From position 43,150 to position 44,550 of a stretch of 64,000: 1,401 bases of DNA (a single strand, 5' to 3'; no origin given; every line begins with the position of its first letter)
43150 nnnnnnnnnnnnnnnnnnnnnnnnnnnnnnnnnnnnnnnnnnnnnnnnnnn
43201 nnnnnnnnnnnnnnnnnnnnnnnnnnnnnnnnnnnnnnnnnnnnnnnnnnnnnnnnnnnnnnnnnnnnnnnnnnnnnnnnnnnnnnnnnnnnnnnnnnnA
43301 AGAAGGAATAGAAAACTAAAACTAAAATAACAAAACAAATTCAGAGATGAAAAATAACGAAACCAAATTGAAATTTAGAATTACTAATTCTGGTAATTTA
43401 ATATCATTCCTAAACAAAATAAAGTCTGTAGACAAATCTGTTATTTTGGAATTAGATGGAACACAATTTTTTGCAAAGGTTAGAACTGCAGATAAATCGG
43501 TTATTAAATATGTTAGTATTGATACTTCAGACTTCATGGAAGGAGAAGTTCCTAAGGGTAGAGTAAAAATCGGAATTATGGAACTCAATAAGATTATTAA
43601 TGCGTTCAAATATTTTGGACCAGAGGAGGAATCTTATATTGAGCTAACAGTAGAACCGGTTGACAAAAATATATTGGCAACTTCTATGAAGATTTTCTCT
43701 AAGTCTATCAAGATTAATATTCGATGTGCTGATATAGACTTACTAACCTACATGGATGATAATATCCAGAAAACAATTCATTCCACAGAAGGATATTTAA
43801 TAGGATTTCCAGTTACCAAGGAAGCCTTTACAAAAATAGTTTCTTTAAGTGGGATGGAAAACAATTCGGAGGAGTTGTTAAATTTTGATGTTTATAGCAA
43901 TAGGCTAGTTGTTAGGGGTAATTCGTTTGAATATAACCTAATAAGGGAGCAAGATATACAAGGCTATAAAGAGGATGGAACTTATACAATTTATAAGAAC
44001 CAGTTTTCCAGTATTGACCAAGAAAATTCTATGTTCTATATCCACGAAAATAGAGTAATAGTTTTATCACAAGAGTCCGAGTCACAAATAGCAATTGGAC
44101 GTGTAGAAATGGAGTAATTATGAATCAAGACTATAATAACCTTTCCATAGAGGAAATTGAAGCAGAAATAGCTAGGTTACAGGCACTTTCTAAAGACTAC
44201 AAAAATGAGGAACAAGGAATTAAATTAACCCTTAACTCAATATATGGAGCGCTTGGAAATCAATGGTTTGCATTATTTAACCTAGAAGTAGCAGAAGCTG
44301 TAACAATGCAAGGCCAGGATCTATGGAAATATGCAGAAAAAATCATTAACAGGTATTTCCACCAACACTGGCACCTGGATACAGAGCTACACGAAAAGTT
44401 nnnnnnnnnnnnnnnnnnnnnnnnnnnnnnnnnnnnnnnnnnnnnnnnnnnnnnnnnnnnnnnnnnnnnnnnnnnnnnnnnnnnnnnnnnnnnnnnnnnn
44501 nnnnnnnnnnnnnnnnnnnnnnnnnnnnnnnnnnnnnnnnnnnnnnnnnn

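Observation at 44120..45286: C-terminal polymerase fragment (motifs B and C) expressed from its own start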

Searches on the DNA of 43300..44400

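Call 83: search_rna_families(source=window, start=43300, end=44400, threshold=evalue, max_evalue=1)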
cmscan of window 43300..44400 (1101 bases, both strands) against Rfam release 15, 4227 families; matches with E-value up to 1: 0.
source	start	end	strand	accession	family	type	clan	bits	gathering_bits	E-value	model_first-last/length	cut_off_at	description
